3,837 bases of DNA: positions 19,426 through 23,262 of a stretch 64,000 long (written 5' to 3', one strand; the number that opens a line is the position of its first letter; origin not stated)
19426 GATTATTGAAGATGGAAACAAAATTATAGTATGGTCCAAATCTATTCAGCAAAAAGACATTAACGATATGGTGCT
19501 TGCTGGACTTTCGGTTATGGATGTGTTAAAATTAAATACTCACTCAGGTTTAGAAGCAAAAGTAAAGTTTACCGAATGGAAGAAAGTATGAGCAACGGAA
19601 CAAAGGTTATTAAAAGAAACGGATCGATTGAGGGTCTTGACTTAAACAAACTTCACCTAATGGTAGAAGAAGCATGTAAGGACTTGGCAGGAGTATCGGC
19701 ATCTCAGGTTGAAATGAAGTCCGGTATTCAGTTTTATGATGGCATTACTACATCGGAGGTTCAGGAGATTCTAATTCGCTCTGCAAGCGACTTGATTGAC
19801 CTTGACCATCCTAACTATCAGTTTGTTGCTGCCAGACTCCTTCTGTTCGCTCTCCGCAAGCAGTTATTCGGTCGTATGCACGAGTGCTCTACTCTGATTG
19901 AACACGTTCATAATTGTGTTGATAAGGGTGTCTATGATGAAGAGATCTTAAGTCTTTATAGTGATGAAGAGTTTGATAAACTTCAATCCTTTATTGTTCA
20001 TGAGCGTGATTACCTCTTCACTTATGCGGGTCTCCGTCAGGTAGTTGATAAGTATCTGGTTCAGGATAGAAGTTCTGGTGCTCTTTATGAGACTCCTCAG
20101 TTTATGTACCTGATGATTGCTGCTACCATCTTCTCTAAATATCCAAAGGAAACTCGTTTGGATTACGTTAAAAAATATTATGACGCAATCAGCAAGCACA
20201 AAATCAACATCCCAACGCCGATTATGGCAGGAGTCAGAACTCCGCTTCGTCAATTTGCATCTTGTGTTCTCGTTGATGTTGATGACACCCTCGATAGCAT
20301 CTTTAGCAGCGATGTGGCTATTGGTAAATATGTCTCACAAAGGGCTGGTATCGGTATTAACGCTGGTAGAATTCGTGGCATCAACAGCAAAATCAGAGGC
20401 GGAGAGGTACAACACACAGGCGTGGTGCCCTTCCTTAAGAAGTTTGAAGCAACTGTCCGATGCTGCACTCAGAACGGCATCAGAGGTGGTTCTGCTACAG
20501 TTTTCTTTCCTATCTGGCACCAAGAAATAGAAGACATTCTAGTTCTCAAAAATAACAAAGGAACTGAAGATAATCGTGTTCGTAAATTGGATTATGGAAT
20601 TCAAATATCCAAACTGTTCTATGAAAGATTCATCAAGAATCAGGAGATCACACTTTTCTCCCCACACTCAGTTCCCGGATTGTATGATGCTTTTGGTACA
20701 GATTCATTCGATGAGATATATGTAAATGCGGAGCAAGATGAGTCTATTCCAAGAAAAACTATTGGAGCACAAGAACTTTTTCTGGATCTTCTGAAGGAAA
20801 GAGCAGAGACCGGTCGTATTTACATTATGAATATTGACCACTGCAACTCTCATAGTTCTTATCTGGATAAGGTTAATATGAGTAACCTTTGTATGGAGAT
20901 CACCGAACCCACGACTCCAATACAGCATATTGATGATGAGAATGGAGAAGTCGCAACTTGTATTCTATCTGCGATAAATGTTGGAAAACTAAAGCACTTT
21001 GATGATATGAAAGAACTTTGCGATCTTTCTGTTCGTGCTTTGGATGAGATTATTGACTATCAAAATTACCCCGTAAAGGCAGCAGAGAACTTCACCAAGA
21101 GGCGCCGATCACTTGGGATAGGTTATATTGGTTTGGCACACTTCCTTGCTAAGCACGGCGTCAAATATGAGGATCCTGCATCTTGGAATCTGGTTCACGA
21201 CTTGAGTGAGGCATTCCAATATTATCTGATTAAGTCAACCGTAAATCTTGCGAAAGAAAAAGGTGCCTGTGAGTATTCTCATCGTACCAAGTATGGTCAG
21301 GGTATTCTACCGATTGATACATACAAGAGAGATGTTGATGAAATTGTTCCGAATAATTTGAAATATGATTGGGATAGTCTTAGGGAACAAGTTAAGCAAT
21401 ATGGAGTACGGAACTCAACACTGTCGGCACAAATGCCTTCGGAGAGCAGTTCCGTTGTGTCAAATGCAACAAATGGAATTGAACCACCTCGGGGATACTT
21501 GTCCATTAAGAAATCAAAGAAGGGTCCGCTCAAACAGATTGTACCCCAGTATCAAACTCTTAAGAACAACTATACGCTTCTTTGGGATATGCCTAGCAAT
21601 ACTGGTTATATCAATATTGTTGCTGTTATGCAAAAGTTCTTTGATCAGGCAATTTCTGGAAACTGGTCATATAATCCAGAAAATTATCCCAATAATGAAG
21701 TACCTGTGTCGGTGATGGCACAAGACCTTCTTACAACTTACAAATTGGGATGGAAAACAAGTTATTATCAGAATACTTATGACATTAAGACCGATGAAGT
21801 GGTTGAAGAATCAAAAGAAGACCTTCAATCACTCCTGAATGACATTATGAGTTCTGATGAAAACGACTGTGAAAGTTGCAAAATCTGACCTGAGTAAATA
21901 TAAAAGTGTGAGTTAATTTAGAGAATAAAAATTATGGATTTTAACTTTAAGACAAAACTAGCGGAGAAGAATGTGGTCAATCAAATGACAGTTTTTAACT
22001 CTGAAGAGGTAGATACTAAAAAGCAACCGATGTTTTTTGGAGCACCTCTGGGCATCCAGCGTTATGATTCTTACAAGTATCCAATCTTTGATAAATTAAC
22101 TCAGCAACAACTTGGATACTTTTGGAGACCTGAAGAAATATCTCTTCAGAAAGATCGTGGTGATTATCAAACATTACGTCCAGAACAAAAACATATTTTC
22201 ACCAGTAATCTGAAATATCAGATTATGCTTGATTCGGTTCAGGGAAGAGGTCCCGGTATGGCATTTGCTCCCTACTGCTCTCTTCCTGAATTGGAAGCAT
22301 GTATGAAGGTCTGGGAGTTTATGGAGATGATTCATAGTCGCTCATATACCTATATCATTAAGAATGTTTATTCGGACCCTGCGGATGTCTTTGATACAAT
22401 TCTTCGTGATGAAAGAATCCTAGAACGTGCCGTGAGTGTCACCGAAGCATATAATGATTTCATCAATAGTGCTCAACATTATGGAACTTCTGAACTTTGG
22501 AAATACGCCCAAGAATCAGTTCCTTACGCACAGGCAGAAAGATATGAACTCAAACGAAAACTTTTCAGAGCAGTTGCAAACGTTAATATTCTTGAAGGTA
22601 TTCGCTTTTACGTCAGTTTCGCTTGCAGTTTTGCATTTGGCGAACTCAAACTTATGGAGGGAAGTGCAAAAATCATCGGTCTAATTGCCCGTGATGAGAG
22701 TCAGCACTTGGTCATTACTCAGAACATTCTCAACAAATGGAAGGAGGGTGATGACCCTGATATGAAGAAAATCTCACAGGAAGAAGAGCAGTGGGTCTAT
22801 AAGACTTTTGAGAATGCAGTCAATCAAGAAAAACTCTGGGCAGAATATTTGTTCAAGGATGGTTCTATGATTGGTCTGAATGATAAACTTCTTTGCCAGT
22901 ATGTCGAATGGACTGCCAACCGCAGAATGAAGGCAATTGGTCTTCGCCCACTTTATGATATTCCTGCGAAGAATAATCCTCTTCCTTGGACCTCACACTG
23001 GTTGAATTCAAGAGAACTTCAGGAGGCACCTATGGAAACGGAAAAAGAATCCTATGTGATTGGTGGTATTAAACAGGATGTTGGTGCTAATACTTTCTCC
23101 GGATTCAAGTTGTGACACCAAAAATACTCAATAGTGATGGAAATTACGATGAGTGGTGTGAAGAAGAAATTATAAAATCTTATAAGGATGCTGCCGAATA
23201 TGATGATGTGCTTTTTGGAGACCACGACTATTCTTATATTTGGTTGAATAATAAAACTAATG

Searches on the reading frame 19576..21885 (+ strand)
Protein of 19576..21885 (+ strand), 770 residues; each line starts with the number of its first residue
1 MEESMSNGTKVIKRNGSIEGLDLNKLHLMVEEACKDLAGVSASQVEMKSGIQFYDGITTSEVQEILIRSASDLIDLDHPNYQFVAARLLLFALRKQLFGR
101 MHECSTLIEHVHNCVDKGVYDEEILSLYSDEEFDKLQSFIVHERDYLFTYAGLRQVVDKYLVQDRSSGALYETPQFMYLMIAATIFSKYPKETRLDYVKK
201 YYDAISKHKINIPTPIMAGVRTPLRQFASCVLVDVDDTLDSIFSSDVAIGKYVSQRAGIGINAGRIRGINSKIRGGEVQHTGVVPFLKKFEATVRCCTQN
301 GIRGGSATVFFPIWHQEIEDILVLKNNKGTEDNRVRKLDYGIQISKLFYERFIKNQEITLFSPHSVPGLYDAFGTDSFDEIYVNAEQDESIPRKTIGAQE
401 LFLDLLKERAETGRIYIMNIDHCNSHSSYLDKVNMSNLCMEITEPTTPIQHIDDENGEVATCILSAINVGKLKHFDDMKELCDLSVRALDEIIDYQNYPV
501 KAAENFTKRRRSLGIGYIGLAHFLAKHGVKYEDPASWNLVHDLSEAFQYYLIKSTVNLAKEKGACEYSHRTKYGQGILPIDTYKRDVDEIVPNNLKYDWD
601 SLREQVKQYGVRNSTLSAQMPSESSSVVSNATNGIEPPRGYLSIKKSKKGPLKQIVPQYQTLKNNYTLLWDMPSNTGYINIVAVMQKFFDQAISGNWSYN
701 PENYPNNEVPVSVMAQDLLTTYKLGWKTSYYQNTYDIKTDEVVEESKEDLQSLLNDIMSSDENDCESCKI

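Call 58: search_protein_families(library=phrogs, proteins=[window:19576-21885:+], max_evalue=0.00001)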
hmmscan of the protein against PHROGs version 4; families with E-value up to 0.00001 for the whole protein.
window:19576-21885:+ (770 aa): 8 families
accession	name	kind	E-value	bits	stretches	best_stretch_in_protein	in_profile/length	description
phrog_84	-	DNA, RNA and nucleotide metabolism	0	1161.9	1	2-769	56-795/975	ribonucleoside-diphosphate reductase large subunit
phrog_3987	-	DNA, RNA and nucleotide metabolism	2.3e-182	607.8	1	9-473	4-462/467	ribonucleotide reductase large subunit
phrog_3844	-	moron, auxiliary metabolic gene and host takeover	8.7e-152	507.2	1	312-770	1-451/451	NrdA-like aerobic NDP reductase large subunit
phrog_36555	-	DNA, RNA and nucleotide metabolism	2.7e-82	275.7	1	598-770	2-172/172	ribonucleotide reductase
phrog_22953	-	DNA, RNA and nucleotide metabolism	7.1e-21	76.1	1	263-439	4-201/201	ribonucleotide reductase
phrog_6132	-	DNA, RNA and nucleotide metabolism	1.6e-18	68.2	1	108-301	100-289/530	ribonucleotide reductase large subunit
phrog_30939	-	DNA, RNA and nucleotide metabolism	2.1e-07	30.2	0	404-536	628-761/977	ribonucleotide reductase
phrog_12229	-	DNA, RNA and nucleotide metabolism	2.8e-07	30.4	0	172-300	24-148/577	ribonucleotide reductase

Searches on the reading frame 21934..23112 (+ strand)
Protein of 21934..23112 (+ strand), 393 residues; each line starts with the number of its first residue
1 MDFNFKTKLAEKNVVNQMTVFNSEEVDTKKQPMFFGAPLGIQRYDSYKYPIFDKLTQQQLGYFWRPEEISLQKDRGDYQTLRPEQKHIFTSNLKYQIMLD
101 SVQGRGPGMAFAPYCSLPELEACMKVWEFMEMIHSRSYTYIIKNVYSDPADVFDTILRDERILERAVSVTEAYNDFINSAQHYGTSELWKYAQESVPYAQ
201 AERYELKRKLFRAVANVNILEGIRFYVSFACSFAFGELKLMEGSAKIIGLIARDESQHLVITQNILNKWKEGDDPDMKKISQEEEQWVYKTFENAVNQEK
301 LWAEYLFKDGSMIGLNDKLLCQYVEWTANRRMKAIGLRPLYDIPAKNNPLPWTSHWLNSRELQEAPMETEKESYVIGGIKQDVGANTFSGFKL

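Call 58: search_protein_families(library=phrogs, proteins=[window:21934-23112:+], max_evalue=0.00001)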
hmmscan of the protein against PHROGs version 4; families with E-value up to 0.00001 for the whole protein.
window:21934-23112:+ (393 aa): 4 families
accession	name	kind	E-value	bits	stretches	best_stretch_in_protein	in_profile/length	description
phrog_86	-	DNA, RNA and nucleotide metabolism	2e-162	542.4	1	7-392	33-402/504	ribonucleoside diphosphate reductase small subunit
phrog_10582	-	DNA, RNA and nucleotide metabolism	1.1e-65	222.4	1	17-231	2-232/255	ribonucleotide reductase class Ia beta subunit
phrog_8368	-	DNA, RNA and nucleotide metabolism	5e-41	141.3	1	241-391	1-152/156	aerobic NDP reductase small subunit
phrog_24856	-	DNA, RNA and nucleotide metabolism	2.4e-11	44.7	1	47-175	17-144/195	ribonucleotide reductase class Ia beta subunit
